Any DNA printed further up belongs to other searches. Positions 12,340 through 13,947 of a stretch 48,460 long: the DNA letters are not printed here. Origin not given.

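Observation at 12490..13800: Exosome cap subunit Csl4 fused in one ORF to an RGG box, a second zinc ribbon and a canonical RRM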

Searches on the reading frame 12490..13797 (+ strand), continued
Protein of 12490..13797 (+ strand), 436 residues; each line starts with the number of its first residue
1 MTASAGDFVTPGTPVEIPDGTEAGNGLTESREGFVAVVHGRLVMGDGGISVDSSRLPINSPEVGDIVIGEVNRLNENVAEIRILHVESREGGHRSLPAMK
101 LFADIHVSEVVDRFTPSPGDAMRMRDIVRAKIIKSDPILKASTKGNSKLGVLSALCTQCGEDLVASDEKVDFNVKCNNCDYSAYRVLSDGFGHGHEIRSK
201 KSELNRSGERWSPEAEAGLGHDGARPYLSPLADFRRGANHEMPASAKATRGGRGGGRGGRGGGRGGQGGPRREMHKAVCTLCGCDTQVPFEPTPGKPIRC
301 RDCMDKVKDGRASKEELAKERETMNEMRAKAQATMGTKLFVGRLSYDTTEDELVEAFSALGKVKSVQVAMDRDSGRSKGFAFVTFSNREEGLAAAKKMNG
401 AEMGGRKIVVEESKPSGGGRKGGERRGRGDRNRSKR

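Call 24: search_solved_structures(query=window:12490-13797:+, max_evalue=0.01, show_alignments=2)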
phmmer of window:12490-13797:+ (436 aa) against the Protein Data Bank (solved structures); distinct sequences matched with E-value up to 0.01: 331 (the best 60 are shown).
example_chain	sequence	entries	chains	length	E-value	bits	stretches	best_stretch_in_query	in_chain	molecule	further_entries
6r5k_D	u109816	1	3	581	7.9e-33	117.2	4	330-413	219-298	Polyadenylate-binding protein, cytoplasmic and nuclear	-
9cb5_A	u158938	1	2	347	2.1e-24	89.4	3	334-415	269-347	Nucleolin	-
7z3x_A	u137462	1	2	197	2.5e-21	79.3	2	324-417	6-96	Poly(U)-binding-splicing factor PUF60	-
7q8a_A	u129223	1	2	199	6.6e-21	77.9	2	324-417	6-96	Poly(U)-binding-splicing factor PUF60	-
2qfj_A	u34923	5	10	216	1.5e-20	76.8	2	331-417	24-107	FBP-interacting repressor | Poly(U)-binding-splicing factor PUF60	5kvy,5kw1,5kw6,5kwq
2kxf_A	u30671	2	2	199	1.8e-20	76.5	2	328-417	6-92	Poly(U)-binding-splicing factor PUF60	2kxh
3uwt_A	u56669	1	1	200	2.1e-20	76.3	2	328-417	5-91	Poly(U)-binding-splicing factor PUF60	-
5en1_A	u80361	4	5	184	2e-19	73.1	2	309-389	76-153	Heterogeneous nuclear ribonucleoproteins A2/B1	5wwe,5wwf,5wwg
5ho4_A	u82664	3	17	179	4e-19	72.1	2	309-389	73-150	Heterogeneous nuclear ribonucleoproteins A2/B1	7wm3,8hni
5x8p_v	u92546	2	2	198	6.4e-19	71.4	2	332-413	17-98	protein cS22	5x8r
9vva_A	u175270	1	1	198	1.8e-18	69.9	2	309-390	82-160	Heterogeneous nuclear ribonucleoprotein A1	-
8x0n_A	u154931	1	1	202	1.8e-18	69.9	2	309-390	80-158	Heterogeneous nuclear ribonucleoprotein A1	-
4yoe_A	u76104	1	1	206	1.8e-18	69.9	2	309-390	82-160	Heterogeneous nuclear ribonucleoprotein A1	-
5mmj_v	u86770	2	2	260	1.9e-18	69.9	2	329-413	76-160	30S ribosomal protein 2, chloroplastic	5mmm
1l3k_A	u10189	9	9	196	2.2e-18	69.6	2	309-390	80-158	HETEROGENEOUS NUCLEAR RIBONUCLEOPROTEIN A1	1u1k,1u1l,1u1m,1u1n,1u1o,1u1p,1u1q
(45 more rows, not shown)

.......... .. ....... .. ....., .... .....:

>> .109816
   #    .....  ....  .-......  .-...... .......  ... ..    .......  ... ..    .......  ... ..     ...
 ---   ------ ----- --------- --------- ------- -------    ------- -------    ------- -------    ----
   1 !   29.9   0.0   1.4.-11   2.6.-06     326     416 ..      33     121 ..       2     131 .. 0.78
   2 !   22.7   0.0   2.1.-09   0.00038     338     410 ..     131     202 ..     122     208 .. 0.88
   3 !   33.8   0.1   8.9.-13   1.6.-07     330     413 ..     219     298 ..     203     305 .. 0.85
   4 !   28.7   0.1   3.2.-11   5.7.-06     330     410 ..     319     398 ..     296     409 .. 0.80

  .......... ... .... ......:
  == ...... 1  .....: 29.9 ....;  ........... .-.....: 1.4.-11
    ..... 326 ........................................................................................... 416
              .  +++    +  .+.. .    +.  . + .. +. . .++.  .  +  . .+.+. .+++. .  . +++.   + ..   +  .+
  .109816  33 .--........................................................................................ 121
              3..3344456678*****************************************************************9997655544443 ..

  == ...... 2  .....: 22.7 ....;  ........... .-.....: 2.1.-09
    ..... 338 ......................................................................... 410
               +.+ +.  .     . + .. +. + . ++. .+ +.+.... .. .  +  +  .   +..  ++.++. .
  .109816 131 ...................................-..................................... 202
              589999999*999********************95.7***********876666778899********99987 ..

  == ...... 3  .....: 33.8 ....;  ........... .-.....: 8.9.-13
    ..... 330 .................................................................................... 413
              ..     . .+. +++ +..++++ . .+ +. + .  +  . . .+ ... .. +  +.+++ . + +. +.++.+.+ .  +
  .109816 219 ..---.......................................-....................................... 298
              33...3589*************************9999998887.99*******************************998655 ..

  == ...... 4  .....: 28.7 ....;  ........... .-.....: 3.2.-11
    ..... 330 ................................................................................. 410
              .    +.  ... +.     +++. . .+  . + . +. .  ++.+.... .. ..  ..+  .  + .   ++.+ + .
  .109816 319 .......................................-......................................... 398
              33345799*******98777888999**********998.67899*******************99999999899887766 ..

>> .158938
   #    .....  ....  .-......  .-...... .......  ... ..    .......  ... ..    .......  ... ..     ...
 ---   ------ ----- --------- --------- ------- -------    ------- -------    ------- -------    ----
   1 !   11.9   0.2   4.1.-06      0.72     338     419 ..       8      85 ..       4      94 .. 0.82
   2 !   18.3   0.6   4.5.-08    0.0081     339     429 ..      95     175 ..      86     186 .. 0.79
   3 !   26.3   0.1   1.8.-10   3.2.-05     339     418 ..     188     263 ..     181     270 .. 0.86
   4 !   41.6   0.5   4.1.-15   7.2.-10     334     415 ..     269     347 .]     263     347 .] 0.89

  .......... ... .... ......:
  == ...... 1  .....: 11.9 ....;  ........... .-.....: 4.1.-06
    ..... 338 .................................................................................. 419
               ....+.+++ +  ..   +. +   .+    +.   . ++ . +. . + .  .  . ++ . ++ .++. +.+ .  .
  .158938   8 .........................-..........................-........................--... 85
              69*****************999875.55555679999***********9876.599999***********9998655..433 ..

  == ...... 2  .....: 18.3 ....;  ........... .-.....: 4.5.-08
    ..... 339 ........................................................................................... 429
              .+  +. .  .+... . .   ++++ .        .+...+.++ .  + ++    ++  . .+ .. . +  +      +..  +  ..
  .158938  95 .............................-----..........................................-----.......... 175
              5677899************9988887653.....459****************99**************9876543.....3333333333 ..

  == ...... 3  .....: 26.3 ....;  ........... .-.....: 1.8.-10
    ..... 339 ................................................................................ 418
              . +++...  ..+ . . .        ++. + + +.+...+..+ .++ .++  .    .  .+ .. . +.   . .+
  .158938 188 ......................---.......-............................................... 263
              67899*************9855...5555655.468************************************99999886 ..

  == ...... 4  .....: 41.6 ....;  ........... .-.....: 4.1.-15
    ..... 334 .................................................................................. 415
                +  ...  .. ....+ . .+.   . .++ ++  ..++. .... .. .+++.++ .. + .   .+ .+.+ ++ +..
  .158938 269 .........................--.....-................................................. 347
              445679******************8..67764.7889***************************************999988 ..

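Call 29: predict_structure(alignment_id=A2)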
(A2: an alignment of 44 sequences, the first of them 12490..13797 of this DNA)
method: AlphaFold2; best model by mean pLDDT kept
length: 436 residues; sequences in the alignment: 44
mean_pLDDT: 57.0   pTM: 0.29
mean pLDDT of the five models: 57.0, 56.9, 56.5, 54.9, 51.8
residues with pLDDT >= 90: 0; 70-90: 138; 50-70: 107; < 50: 191
segments of 3 or more residues with pLDDT < 50: 1-13, 25-27, 38-45, 53-57, 92-94, 96-101, 113-124, 134-155, 170-173, 182-271, 415-436
pLDDT, mean of each block of 10 residues (from residue 1): 45 55 53 52 48 48 66 67 66 47 56 47 54 42 31 47 55 59 33 27 33 44 33 34 41 33 34 74 83 79 85 83 79 72 83 85 83 79 83 82 80 48 34 33
secondary structure, 60 per line:
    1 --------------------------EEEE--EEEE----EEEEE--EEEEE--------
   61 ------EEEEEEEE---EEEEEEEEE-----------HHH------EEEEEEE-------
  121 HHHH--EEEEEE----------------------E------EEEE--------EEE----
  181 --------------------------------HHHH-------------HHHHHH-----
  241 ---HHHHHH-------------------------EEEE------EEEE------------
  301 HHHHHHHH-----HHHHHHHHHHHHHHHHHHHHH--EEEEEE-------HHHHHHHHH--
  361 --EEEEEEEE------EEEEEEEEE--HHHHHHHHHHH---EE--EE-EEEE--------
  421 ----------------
elements in order: E27-30 E33-36 E41-45 E48-52 E67-74 E78-86 E107-113 H121-124 E127-132 E162-165 E174-176 H213-216 H230-235 H244-249 E275-278 E285-288 H301-308 H314-334 E337-342 H350-358 E363-370 E377-385 H388-398 E409-412

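Call 36: find_encoding_contigs(protein=P0025, flank=10000, max_places=2)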
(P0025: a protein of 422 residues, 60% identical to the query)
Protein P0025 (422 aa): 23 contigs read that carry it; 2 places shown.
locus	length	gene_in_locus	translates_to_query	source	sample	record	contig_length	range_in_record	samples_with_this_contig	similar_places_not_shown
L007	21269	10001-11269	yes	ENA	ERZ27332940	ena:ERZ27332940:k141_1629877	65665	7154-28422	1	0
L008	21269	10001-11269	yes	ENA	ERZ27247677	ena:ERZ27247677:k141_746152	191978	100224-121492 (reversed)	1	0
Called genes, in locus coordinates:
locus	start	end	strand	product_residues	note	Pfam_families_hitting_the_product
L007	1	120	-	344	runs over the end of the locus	PF01694:Rhomboid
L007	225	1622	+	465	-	PF00005:ABC_tran, PF02463:SMC_N (faint), PF13304:AAA_21 (faint)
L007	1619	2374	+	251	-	PF01578:Cytochrom_C_asm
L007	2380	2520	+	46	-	-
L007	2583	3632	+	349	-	PF04981:NMD3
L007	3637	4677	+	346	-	PF10432:bact-PGI_C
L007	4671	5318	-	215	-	PF01551:Peptidase_M23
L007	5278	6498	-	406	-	PF02646:RmuC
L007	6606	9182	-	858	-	-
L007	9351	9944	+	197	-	PF06325:PrmA, PF03602:Cons_hypoth95, PF05175:MTS, PF13847:Methyltransf_31 (weak)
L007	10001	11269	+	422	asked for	PF23477:zf_Tbcl_2, PF00076:RRM_1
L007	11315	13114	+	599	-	PF04055:Radical_SAM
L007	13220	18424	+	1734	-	-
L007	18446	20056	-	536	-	PF00474:SSF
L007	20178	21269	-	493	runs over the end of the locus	-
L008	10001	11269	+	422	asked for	PF23477:zf_Tbcl_2, PF00076:RRM_1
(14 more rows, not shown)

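Call 37: find_encoding_contigs(protein=P0118, flank=10000, max_places=2)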
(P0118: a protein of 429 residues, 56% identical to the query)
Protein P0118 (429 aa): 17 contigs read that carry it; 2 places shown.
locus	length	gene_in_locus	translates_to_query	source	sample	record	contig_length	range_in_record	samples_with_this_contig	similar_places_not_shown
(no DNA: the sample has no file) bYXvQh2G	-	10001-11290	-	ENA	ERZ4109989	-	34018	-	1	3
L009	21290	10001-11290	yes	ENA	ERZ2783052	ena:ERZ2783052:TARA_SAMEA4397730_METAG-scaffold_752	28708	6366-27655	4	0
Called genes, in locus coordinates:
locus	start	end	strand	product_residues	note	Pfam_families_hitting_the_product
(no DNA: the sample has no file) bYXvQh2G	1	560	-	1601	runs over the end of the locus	PF00082:Peptidase_S8, PF07705:CARDB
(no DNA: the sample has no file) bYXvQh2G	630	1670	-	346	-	PF01694:Rhomboid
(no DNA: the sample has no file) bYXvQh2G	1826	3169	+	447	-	PF00005:ABC_tran, PF02463:SMC_N (faint), PF13304:AAA_21 (weak)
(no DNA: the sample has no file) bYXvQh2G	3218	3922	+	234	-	PF01578:Cytochrom_C_asm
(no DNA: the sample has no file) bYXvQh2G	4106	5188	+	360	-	PF04981:NMD3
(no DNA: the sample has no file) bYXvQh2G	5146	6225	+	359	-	PF01380:SIS (faint), PF10432:bact-PGI_C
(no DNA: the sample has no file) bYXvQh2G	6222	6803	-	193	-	PF01551:Peptidase_M23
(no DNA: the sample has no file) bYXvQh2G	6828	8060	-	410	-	PF02646:RmuC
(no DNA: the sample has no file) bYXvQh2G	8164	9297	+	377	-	PF01118:Semialdhyde_dh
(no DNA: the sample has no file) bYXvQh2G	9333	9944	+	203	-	PF05175:MTS, PF03602:Cons_hypoth95, PF06325:PrmA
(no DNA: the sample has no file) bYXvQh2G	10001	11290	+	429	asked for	PF23477:zf_Tbcl_2, PF00076:RRM_1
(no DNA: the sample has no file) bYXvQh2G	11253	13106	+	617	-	PF04055:Radical_SAM (weak)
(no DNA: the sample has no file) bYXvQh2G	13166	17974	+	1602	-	PF13540:RCC1_2, PF25390:WD40_RLD, PF00415:RCC1, PF13540:RCC1_2, PF07699:Ephrin_rec_like (faint), PF18884:TSP3_bac (weak)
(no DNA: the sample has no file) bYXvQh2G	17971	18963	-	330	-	PF00108:Thiolase_N (weak), PF08545:ACP_syn_III, PF08541:ACP_syn_III_C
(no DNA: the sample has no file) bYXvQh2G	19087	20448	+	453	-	PF00437:T2SSE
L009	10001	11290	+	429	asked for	PF23477:zf_Tbcl_2, PF00076:RRM_1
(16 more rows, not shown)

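Call 58: find_encoding_contigs(protein=P0002, flank=2000, max_places=1)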
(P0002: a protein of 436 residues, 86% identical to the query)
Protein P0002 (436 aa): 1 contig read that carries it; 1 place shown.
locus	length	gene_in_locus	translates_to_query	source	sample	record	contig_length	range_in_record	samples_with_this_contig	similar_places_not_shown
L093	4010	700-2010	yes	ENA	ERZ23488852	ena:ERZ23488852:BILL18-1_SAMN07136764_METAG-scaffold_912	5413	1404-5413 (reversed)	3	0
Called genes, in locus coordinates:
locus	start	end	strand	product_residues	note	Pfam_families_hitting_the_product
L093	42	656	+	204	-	PF03602:Cons_hypoth95, PF06325:PrmA, PF05175:MTS, PF13649:Methyltransf_25 (weak)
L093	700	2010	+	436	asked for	PF23477:zf_Tbcl_2, PF00076:RRM_1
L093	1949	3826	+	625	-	PF04055:Radical_SAM (weak)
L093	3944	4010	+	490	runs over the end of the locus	?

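Call 59: find_encoding_contigs(protein=P0003, flank=2000, max_places=1)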
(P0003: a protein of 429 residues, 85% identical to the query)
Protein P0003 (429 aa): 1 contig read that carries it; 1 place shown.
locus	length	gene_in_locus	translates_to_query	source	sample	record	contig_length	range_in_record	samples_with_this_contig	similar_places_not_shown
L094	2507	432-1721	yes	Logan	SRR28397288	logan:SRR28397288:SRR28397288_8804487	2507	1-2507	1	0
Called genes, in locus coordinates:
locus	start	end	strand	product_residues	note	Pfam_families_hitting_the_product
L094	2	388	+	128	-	?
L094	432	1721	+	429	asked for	PF23477:zf_Tbcl_2, PF00076:RRM_1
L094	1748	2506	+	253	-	?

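Call 85: fold_search(model_id=the predicted structure, library=pdb)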
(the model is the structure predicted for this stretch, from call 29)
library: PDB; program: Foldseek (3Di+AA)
matches with E <= 10: 1790; with E <= 0.001: 813
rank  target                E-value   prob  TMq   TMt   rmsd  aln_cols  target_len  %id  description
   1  6ud7_C                4.4e-09  1.00  0.18  0.91   1.0        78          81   40  Crystal structure of full-length human DCAF15-DDB1(deltaBPB)-DDA1-RBM39 in complex with indisulam (released 2019-12-18)
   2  6gd2_A                8.2e-09  1.00  0.18  0.89   1.1        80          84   34  Structure of HuR RRM3 in complex with RNA (released 2018-10-31)
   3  4fxv_A                8.2e-09  1.00  0.18  0.89   1.9        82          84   33  Crystal structure of an ELAV-like protein 1 (ELAVL1) from Homo sapiens at 1.90 A resolution (released 2012-10-03)
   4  6pai_D                8.7e-09  1.00  0.18  0.92   1.0        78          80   40  Structure of the human DDB1-DDA1-DCAF15 E3 ubiquitin ligase bound to RBM39 and sulfonamide E7820 (released 2019-09-18)
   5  6q0v_D                1.2e-08  1.00  0.18  0.93   1.0        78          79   40  Structure of DDB1-DDA1-DCAF15 complex bound to tasisulam and RBM39 (released 2019-11-13)
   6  9bln_o                1.7e-08  1.00  0.19  0.93   0.9        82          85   35  The structure of human Pdcd4 bound to the 40S-eIF4A-eIF3-eIF1 complex (released 2024-09-04)
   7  4fxv_B                1.8e-08  1.00  0.18  0.92   1.3        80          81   31  Crystal structure of an ELAV-like protein 1 (ELAVL1) from Homo sapiens at 1.90 A resolution (released 2012-10-03)
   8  4c7q_MODEL_1_A        1.8e-08  1.00  0.18  0.89   1.1        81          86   41  Solution structure of the Nt. GR-RBP1 RRM domain (released 2013-10-02)
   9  5tbx_B                1.8e-08  1.00  0.17  0.80  12.3       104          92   38  hnRNP A18 RNA Recognition Motif (released 2017-04-12)
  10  3hi9_A                1.9e-08  1.00  0.18  0.93   1.2        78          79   31  The x-ray crystal structure of the first RNA recognition motif (RRM1) of the AU-rich element (ARE) binding protein HuR (released 2010-03-31)
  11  2x1a_A                1.9e-08  1.00  0.18  0.87   2.3        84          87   30  Structure of Rna15 RRM with RNA bound (G) (released 2010-02-02)
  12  6q0r_D                2.0e-08  1.00  0.18  0.91   1.0        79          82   39  Structure of DDB1-DDA1-DCAF15 complex bound to E7820 and RBM39 (released 2019-11-13)
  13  2dnz_MODEL_1_A        2.0e-08  1.00  0.18  0.77   6.5        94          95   35  Solution structure of the second RNA binding domain of RNA binding motif protein 23 (released 2007-04-17)
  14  7jly                  2.3e-08  1.00  0.17  0.89   0.8        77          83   34  Crystal Structure of RNA Binding Protein PG1 (released 2021-07-28)
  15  6gd3_B                2.3e-08  1.00  0.18  0.92   1.1        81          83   33  Structure of HuR RRM3 in complex with RNA (UAUUUA) (released 2018-10-31)
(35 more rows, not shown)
